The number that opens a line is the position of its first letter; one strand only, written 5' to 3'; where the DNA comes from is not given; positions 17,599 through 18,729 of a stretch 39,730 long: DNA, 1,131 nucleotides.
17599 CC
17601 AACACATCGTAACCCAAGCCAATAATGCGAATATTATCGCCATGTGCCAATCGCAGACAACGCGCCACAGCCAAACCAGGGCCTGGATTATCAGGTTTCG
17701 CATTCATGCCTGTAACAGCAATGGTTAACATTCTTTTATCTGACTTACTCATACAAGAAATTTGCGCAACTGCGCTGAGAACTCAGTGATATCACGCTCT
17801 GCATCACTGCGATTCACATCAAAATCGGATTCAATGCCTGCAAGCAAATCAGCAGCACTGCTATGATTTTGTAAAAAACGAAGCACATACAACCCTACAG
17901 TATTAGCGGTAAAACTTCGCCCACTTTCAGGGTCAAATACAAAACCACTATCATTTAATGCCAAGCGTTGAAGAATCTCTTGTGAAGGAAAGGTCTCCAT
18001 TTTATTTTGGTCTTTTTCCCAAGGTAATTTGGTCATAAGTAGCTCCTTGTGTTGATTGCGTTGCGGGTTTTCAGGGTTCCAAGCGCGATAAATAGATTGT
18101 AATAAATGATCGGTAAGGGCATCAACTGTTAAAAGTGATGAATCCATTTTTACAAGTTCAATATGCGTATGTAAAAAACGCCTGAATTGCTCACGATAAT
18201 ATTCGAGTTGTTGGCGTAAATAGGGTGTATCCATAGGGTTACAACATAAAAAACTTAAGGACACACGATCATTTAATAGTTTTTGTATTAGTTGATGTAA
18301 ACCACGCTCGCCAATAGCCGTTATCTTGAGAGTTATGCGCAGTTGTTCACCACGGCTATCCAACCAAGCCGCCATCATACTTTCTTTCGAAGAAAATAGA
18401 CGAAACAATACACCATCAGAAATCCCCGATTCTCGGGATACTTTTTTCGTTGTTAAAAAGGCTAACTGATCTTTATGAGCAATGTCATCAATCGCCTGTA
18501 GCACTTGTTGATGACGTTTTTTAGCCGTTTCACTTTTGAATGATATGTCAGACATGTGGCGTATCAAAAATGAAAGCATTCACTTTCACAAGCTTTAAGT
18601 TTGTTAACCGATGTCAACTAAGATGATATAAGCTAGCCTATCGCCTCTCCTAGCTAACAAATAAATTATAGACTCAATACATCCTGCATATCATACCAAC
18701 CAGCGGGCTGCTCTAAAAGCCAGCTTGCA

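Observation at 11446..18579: Unassigned six-gene operon: TetR::PqqD - ATP-grasp - PLP decarboxylase - urea-transporter::M23 - beta-barrel OMP - TPR protein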

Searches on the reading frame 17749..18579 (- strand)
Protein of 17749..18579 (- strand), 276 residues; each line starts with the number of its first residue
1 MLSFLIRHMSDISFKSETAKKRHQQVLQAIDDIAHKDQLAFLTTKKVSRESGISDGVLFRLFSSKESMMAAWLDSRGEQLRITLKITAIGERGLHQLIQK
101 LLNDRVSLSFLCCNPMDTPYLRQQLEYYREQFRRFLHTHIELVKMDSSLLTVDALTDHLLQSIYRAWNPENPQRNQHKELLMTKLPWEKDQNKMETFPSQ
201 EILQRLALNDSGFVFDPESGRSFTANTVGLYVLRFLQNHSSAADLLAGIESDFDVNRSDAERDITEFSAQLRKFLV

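Call 3: search_protein_families(library=pfam, proteins=[window:17749-18579:-], max_evalue=0.01)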
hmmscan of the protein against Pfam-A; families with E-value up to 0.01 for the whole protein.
window:17749-18579:- (276 aa): 2 families
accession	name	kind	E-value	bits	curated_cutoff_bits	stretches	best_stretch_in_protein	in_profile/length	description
PF05402.18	PqqD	-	3.2e-09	37.4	23.4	1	214-273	4-63/67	Coenzyme PQQ synthesis protein D (PqqD)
PF00440.29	TetR_N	-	0.00019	21.6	24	1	42-71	17-46/47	Bacterial regulatory proteins, tetR family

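Call 4: search_protein_families(library=ncbifam, proteins=[window:17749-18579:-], max_evalue=0.01)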
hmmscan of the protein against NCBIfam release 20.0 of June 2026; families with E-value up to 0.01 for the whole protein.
window:17749-18579:- (276 aa): 6 families
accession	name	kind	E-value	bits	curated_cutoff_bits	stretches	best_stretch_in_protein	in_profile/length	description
TIGR04248.1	SCM_PqqD_rel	equivalog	1.8e-07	31.3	100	1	202-271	6-75/84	SynChlorMet cassette protein ScmD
NF007015.0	PRK09480.1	equivalog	6.2e-07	29.2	120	1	15-76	4-65/197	nucleoid occlusion factor SlmA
NF033530.1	lasso_PqqD_Strm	exception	1.8e-06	28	70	1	212-273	12-74/78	lasso peptide biosynthesis PqqD family chaperone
TIGR04353.1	PqqD_rel_X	equivalog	0.00037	21.4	35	1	209-271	2-64/74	HPr-rel-A system PqqD family peptide chaperone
TIGR03384.1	betaine_BetI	equivalog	0.00052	19.8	201.3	1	18-85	5-72/189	choline-binding transcriptional repressor BetI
NF011572.0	PRK14996.1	equivalog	0.0036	17.2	144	1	20-70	7-57/192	TetR family transcriptional regulator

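Call 56: search_protein_families(library=padloc, proteins=[window:17749-18579:-], max_evalue=0.01)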
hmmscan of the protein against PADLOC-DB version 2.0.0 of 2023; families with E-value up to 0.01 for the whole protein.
window:17749-18579:- (276 aa): 0 families

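Call 64: search_solved_structures(query=window:17752-18555:-, max_evalue=1)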
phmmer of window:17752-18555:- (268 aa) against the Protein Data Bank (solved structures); distinct sequences matched with E-value up to 1: 44.
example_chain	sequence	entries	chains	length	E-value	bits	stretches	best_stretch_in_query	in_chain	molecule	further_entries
6jx3_B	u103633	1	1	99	5.3e-05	26.1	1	198-264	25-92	TfuB1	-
3bjb_A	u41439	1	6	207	0.00069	22.4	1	7-78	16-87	Probable transcriptional regulator, TetR family protein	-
5haw_A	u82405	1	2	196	0.0014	21.4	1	13-113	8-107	Nucleoid occlusion factor SlmA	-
4gct_A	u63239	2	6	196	0.002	21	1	13-113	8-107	Nucleoid occlusion factor SlmA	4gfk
9dn9_B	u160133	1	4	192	0.0034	20.2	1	14-61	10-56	Transcriptional regulator RamR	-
36bz_A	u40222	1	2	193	0.004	19.9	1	14-61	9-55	QUI1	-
9low_A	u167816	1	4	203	0.005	19.6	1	14-61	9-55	Putative regulatory protein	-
9dn8_A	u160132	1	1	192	0.0056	19.5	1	14-61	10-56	Transcriptional regulator RamR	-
9dnc_A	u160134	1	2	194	0.0057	19.4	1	14-61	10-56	Transcriptional regulator RamR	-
9gtv_A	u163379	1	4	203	0.0066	19.2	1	14-61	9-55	Transcriptional regulator RamR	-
3vvx_A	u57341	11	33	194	0.007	19.1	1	14-61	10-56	Putative regulatory protein | Regulatory protein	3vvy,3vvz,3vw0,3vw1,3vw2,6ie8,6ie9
7n4z_A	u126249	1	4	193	0.013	18.3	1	14-61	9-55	NOS4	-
3mvp_A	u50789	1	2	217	0.015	18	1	8-69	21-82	TetR/AcrR transcriptional regulator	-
7n53_A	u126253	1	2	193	0.026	17.3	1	14-62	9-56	PAP4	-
2gfn_A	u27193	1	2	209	0.026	17.3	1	14-97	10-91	HTH-type transcriptional regulator pksA related protein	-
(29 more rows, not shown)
